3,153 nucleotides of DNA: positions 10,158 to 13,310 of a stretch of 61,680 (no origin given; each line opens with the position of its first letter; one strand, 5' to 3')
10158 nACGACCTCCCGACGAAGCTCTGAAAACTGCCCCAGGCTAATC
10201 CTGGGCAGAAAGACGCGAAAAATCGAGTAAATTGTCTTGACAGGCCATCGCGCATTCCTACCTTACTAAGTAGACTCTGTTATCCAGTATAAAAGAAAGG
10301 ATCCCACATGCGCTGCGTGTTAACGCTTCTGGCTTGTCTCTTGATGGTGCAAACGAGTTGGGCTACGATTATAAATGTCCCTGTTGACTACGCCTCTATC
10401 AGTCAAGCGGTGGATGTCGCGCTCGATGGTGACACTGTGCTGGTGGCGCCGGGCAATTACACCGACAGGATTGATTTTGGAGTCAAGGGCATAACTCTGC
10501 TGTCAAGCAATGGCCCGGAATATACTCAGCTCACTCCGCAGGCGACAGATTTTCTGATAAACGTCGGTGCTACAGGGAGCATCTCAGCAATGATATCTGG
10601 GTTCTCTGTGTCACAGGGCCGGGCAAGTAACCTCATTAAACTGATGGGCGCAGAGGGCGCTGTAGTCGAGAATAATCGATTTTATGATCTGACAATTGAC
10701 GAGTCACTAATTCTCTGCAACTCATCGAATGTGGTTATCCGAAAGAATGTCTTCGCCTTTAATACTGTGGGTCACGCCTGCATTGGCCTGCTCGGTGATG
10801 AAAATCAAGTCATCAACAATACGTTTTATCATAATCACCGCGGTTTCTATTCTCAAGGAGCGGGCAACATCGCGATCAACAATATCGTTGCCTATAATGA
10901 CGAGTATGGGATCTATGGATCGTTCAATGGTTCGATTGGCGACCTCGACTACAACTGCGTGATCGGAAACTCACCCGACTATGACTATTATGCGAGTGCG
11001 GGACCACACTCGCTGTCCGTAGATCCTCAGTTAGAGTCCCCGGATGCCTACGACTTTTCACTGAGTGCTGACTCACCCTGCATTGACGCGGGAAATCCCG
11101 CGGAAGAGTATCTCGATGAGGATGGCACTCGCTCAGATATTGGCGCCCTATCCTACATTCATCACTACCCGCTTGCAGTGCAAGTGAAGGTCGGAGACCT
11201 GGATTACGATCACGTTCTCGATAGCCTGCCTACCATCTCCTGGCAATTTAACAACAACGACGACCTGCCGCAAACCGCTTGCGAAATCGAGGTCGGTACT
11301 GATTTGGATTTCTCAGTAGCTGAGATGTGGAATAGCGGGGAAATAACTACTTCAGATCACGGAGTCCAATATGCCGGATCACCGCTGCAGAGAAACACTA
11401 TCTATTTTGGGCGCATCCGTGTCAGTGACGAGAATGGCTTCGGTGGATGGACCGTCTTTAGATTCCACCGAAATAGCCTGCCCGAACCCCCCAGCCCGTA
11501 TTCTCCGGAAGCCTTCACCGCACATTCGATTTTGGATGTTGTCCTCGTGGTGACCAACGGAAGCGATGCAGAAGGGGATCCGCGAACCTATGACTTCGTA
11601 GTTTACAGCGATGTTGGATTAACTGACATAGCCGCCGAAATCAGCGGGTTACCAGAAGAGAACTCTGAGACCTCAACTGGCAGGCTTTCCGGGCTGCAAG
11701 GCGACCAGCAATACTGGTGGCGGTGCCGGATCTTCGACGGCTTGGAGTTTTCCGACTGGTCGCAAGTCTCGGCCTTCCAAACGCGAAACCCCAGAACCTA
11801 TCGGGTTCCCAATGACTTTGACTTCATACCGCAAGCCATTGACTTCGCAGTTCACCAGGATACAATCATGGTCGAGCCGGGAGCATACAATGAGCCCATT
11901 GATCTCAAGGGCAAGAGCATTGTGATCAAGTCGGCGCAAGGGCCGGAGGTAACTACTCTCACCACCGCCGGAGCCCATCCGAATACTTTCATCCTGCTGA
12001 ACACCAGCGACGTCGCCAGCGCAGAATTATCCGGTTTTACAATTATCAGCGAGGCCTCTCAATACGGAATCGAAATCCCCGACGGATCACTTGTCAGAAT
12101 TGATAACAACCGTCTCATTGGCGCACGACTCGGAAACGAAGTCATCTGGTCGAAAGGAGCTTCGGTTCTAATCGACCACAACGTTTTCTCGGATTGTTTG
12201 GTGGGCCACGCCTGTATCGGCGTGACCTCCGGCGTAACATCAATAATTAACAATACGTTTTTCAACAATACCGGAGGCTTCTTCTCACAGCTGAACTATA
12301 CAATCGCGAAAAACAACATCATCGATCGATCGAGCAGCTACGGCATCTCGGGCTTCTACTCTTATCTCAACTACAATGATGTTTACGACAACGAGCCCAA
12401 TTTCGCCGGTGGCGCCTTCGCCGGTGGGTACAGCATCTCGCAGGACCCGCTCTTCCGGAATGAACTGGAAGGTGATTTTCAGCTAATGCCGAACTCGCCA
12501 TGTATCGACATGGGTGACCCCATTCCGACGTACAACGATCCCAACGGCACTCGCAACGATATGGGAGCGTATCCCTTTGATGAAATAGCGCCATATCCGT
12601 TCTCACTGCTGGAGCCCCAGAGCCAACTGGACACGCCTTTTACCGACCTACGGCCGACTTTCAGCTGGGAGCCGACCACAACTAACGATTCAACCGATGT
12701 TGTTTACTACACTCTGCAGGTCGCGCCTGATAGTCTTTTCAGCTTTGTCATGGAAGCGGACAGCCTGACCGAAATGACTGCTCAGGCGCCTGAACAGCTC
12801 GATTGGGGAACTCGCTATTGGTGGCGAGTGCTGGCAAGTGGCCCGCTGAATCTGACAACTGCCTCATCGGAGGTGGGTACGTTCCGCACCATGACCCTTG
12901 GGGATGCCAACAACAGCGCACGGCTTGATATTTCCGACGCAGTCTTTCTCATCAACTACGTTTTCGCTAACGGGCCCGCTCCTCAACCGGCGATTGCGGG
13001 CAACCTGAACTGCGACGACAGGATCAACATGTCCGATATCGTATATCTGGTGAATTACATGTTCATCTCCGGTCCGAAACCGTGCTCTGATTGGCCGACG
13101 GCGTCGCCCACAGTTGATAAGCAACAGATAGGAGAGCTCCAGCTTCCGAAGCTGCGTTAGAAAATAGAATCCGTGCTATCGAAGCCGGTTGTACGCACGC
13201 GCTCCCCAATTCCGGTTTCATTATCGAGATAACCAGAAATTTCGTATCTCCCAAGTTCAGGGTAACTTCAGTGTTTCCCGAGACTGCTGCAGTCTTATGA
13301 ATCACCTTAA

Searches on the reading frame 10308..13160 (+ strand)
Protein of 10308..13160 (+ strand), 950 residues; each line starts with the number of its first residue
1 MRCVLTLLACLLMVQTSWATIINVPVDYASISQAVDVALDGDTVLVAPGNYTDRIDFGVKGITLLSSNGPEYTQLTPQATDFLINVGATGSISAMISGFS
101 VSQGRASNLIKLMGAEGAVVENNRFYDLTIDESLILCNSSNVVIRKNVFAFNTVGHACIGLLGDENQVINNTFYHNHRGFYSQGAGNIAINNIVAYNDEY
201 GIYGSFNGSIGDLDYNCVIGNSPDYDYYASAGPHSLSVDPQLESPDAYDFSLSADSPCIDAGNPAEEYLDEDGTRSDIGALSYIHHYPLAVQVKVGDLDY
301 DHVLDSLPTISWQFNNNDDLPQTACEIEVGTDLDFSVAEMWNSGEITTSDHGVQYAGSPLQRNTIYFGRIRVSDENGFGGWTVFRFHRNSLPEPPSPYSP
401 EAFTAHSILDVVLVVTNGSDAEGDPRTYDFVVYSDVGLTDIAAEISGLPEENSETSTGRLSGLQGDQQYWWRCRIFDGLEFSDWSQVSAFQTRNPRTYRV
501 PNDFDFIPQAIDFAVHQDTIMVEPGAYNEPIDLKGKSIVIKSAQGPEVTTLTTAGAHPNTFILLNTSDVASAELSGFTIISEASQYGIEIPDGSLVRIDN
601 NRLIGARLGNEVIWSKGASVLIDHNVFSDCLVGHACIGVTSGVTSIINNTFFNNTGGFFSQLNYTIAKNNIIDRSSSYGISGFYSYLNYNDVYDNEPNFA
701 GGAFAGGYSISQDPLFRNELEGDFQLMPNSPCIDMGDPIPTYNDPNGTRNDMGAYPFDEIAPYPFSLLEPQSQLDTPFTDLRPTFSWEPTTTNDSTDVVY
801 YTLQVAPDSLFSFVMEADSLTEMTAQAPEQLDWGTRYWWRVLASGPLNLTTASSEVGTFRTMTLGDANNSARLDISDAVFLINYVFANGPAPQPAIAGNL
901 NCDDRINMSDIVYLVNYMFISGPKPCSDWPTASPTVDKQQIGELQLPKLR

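Call 6: search_protein_families(library=pfam, proteins=[window:10308-13160:+], max_evalue=0.001)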
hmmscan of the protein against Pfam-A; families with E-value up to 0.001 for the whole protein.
window:10308-13160:+ (950 aa): 5 families
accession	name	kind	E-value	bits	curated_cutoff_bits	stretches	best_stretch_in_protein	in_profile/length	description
PF25788.1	Ig_Rha78A_N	-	1.1e-21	77.4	27.4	1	306-381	18-93/105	Rha78A-like, N-terminal immunoglobulin domain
PF13229.12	Beta_helix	-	1.8e-14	54.1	25.9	2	562-699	3-139/158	Right handed beta helix region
PF05048.19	NosD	-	3.5e-14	53.2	23.6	2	97-224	47-175/212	Periplasmic copper-binding protein (NosD)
PF17161.10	DUF5123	-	0.00068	21.2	35.1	0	646-738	3-111/113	Domain of unknown function (DUF5123)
PF00404.24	Dockerin_1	-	0.00073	20.1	22.9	0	864-918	1-56/57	Dockerin type I domain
